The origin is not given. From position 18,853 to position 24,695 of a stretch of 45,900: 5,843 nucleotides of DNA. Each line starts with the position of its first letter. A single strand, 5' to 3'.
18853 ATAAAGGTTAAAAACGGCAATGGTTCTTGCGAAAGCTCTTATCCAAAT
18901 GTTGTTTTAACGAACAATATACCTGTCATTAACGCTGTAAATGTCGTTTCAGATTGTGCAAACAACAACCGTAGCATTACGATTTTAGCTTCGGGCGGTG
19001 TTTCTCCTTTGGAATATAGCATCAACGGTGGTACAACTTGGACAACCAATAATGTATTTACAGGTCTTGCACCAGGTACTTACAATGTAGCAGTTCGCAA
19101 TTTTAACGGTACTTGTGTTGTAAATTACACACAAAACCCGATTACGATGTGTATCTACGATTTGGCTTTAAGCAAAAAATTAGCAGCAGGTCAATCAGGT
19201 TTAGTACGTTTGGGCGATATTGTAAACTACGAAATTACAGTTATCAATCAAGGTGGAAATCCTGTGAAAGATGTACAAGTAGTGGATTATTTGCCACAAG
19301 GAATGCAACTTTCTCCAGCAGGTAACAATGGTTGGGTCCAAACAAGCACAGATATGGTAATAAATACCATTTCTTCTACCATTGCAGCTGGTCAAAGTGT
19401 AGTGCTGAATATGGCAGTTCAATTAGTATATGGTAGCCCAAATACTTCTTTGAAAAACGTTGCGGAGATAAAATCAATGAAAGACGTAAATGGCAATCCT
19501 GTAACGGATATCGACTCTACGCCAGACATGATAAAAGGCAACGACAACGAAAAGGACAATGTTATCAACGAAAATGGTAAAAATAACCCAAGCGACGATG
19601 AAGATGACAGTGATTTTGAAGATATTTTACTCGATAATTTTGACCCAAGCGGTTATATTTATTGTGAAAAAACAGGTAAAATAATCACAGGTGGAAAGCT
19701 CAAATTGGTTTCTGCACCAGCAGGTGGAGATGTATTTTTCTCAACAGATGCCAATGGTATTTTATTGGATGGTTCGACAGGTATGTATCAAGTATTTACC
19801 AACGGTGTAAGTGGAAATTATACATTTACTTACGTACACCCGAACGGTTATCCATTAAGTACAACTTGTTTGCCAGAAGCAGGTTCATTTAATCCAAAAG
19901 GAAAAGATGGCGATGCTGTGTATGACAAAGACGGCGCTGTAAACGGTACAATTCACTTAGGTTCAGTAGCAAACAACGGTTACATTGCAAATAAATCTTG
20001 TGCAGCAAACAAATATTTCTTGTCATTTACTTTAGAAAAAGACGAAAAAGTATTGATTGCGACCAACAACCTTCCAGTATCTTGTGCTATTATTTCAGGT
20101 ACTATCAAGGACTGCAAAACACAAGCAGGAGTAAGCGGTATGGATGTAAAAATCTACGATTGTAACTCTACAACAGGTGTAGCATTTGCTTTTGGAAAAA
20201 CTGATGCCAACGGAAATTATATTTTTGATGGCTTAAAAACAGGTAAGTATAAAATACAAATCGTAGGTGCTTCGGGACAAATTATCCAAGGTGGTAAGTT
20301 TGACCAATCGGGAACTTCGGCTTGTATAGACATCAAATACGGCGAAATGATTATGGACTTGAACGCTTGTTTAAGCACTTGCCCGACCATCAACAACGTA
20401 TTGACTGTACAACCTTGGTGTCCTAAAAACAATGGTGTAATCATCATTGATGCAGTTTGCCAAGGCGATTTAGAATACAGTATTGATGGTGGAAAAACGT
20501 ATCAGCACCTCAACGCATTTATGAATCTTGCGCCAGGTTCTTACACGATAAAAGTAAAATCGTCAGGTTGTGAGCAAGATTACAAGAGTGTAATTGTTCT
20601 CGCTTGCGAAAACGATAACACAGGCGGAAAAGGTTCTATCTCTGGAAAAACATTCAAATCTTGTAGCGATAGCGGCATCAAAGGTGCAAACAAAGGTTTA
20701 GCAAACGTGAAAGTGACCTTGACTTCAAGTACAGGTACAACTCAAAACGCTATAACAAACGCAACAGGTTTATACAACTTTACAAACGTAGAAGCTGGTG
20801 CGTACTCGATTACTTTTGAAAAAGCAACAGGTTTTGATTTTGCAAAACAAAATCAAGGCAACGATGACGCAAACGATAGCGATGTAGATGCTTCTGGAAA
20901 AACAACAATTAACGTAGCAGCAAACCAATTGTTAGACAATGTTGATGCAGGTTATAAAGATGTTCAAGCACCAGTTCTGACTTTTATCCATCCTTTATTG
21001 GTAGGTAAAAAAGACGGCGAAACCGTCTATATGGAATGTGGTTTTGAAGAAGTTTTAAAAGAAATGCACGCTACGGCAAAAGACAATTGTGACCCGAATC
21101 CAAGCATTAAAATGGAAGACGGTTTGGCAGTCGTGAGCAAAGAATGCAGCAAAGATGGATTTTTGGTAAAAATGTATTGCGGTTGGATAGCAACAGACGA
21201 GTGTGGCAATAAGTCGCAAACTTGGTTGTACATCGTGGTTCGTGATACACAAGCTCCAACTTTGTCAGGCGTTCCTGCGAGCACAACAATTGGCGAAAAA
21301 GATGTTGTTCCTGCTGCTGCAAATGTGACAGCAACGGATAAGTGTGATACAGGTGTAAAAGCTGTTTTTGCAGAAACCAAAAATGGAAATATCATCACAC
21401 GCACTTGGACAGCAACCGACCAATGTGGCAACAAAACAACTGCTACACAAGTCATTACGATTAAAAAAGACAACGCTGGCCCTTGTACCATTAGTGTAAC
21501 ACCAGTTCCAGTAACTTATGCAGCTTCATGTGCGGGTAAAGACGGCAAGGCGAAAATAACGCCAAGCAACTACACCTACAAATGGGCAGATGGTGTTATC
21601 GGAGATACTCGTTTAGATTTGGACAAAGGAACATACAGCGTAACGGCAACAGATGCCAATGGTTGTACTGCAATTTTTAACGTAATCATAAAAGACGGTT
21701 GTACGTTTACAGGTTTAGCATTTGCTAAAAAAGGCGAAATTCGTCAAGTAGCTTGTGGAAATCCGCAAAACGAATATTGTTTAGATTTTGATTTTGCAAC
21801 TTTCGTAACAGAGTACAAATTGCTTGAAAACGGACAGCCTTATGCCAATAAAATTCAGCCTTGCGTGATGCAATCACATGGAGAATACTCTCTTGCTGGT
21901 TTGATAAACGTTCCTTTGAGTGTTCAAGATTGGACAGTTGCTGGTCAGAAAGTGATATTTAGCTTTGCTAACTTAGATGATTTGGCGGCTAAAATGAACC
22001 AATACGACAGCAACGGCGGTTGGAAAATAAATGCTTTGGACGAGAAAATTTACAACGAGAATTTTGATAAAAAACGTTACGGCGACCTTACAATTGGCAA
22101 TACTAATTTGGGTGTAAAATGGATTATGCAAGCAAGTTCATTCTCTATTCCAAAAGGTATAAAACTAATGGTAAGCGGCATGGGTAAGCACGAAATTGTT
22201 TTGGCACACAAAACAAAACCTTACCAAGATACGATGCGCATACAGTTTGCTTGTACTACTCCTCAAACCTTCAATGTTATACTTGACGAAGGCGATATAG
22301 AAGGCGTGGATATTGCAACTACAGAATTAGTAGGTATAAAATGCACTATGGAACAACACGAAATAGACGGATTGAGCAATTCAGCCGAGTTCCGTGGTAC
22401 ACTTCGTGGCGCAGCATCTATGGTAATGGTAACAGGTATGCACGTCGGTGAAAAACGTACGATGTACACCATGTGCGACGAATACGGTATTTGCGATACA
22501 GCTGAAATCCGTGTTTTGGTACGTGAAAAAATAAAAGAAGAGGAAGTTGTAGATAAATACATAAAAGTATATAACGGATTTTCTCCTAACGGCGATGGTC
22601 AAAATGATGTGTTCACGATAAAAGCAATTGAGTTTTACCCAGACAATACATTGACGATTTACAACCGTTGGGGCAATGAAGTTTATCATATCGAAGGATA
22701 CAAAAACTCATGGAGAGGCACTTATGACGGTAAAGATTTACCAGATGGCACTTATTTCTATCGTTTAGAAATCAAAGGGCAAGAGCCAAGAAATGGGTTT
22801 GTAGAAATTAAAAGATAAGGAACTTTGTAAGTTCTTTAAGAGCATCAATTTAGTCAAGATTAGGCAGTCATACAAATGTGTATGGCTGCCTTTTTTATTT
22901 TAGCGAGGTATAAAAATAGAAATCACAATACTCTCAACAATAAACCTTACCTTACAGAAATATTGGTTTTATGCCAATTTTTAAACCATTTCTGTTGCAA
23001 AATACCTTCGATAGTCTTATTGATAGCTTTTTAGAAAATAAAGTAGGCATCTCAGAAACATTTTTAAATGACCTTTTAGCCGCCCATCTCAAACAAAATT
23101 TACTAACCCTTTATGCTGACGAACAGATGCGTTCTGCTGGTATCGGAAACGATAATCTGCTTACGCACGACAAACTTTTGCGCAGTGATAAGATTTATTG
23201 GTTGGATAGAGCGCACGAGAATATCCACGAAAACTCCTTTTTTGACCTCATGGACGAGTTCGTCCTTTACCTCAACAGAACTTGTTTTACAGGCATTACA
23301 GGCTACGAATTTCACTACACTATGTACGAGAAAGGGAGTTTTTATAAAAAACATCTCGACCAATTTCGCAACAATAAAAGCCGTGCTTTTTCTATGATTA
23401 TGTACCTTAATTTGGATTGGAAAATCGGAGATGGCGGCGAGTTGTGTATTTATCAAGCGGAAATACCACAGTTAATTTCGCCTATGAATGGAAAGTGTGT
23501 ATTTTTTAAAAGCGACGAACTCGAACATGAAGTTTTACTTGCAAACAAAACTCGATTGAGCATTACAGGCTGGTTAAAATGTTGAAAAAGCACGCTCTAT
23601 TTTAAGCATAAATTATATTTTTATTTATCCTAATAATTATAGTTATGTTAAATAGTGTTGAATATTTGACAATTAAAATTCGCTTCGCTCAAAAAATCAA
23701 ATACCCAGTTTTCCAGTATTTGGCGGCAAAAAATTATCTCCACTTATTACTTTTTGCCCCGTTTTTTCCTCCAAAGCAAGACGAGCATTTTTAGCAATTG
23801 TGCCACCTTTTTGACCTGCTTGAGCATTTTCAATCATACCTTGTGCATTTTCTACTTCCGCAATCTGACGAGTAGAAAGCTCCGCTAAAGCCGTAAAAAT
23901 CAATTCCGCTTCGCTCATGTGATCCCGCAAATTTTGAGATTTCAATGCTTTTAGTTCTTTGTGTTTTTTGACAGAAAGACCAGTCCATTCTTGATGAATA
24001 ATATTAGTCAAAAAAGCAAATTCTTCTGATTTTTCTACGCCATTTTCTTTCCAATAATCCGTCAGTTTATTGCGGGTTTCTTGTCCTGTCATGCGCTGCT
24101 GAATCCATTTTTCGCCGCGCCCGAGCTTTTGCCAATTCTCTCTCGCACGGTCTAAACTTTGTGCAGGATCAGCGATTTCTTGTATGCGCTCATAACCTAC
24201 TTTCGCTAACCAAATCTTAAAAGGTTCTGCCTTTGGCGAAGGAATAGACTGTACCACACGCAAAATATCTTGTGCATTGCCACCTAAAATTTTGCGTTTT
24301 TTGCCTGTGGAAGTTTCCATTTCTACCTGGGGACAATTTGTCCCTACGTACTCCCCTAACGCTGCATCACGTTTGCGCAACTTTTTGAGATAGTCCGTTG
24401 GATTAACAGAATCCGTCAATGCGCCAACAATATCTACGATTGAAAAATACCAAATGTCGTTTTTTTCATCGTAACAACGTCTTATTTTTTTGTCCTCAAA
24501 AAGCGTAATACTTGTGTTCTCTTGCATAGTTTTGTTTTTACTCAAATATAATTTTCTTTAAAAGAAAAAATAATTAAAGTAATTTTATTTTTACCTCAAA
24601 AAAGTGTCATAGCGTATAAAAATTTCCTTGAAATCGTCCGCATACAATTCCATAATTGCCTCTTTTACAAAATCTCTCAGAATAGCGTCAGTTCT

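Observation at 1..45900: Plasmid-type replicon whose cargo is almost exclusively giant surface-repeat proteins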

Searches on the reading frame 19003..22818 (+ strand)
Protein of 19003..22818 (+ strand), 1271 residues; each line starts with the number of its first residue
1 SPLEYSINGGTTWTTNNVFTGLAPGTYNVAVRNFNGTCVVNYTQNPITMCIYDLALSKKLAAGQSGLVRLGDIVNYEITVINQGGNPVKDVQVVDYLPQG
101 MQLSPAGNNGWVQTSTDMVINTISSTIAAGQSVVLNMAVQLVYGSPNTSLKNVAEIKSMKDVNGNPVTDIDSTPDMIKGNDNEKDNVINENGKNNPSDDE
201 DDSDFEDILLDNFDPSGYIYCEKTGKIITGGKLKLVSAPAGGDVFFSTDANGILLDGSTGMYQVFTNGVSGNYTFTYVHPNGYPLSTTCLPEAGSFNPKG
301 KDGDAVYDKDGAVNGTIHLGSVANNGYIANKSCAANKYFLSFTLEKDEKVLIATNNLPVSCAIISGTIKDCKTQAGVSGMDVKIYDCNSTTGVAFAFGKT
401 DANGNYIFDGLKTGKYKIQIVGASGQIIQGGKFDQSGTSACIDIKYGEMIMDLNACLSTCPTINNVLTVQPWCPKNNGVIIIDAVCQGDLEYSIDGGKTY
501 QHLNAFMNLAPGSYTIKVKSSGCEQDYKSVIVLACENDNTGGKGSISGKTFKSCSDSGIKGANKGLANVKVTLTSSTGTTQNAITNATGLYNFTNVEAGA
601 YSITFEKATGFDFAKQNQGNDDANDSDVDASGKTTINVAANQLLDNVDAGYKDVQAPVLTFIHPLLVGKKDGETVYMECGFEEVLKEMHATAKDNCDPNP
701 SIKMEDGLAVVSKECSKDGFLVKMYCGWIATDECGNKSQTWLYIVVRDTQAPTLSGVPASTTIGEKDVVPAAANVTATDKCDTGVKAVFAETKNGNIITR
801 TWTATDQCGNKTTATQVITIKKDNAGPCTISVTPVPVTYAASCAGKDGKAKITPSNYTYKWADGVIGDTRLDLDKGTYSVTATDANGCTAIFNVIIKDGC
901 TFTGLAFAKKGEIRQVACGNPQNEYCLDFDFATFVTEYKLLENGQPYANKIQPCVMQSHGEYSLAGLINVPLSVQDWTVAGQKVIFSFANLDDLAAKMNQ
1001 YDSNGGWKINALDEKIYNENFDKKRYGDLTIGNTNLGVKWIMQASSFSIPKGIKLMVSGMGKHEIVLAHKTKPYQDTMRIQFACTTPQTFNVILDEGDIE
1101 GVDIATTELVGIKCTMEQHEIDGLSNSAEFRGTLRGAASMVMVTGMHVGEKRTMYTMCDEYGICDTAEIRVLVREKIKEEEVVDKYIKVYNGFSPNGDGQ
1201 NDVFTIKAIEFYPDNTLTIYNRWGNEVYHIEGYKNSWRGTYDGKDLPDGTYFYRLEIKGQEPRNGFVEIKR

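Call 12: search_protein_families(library=ncbifam, proteins=[window:19003-22818:+], max_evalue=0.01)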
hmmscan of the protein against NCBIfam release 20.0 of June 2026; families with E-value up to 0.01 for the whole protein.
window:19003-22818:+ (1271 aa): 6 families
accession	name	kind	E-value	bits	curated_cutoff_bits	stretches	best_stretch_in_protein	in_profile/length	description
TIGR04131.1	Bac_Flav_CTERM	domain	2.8e-19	69.1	35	1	1188-1271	2-85/85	T9SS type B sorting domain-containing protein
TIGR01451.2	B_ant_repeat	repeat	1.2e-07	31.7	24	1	68-105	8-45/53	DUF11 type repeat protein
NF000535.3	MSCRAMM_SdrC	exception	2.5e-06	25.8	1700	1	561-645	515-599/963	MSCRAMM family adhesin SdrC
NF012181.0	MSCRAMM_SdrD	exception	4.2e-06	24.5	2500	1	560-651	810-898/1379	MSCRAMM family adhesin SdrD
TIGR04183.1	Por_Secre_tail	domain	0.00011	22.1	23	0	1195-1260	3-63/72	T9SS type A sorting domain-containing protein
NF047446.1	barrel_OmpL47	domain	0.00023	21.5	40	0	490-520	21-51/68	OmpL47-type beta-barrel domain-containing protein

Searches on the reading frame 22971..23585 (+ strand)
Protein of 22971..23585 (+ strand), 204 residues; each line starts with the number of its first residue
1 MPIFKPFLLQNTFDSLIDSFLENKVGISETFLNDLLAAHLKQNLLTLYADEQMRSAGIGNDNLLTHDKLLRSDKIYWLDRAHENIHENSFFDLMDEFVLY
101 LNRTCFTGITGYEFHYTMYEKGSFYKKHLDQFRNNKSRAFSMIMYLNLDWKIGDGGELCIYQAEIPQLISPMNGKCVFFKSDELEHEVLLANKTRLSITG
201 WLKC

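Call 8: search_protein_families(library=pfam, proteins=[window:22971-23585:+], max_evalue=0.01)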
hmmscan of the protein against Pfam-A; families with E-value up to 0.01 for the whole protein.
window:22971-23585:+ (204 aa): 2 families
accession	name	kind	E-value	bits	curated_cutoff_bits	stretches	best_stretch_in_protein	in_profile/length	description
PF13640.12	2OG-FeII_Oxy_3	-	1.5e-20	74.4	27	1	115-202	2-97/98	2OG-Fe(II) oxygenase superfamily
PF13661.12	2OG-FeII_Oxy_4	-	1.6e-17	64.3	27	1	115-203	2-98/98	2OG-Fe(II) oxygenase superfamily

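Call 12: search_protein_families(library=ncbifam, proteins=[window:22971-23585:+], max_evalue=0.01)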
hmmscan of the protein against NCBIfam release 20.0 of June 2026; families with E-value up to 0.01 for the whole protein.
window:22971-23585:+ (204 aa): 3 families
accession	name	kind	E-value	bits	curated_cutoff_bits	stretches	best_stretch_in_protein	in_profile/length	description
NF003974.0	PRK05467.1-3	equivalog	0.0012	18.4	143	1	115-203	84-173/221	Fe2+-dependent dioxygenase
NF008152.0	PRK10904.1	equivalog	0.0054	16.2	441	1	16-139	31-158/271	adenine-specific DNA-methyltransferase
NF052475.1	2OG-Fe_FlmC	exception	0.0095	16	240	0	138-189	110-161/181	FlmC family 2OG-Fe(II) oxygenase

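Call 77: search_protein_families(library=phrogs, proteins=[window:22971-23585:+], max_evalue=0.01)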
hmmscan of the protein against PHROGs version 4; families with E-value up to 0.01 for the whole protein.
window:22971-23585:+ (204 aa): 2 families
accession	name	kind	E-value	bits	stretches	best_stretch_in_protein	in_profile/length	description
phrog_61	-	moron, auxiliary metabolic gene and host takeover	4e-16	60.1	1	26-204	448-629/689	2OG-Fe(II) oxygenase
phrog_2297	-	DNA, RNA and nucleotide metabolism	8.7e-08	33.6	1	116-203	82-160/163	DNA endonuclease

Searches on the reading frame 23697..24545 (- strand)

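Call 8: search_protein_families(library=pfam, proteins=[window:23697-24545:-], max_evalue=0.01)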
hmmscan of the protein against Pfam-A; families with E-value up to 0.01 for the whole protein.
window:23697-24545:- (282 aa): 1 family
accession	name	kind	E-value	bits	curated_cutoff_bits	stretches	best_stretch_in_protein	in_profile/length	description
PF02498.22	Bro-N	-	1.7e-05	25.8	25.6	1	23-115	3-92/96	BRO family, N-terminal domain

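Call 12: search_protein_families(library=ncbifam, proteins=[window:23697-24545:-], max_evalue=0.01)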
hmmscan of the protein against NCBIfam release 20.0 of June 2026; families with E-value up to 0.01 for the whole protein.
window:23697-24545:- (282 aa): 1 family
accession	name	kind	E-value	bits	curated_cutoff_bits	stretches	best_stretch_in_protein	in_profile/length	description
NF008573.0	PRK11525.1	equivalog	0.00025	20.5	242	1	137-260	128-250/288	DNA damage-inducible protein D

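Call 77: search_protein_families(library=phrogs, proteins=[window:23697-24545:-], max_evalue=0.01)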
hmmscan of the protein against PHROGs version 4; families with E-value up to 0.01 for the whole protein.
window:23697-24545:- (282 aa): 3 families
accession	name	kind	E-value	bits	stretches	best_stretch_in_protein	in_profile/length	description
phrog_15286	-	unknown function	4.6e-95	318.8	1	9-272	3-266/274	-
phrog_28094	-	unknown function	4.6e-10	40.6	1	215-272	1-58/66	-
phrog_8036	-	unknown function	0.0013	19.1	1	151-264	145-256/290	-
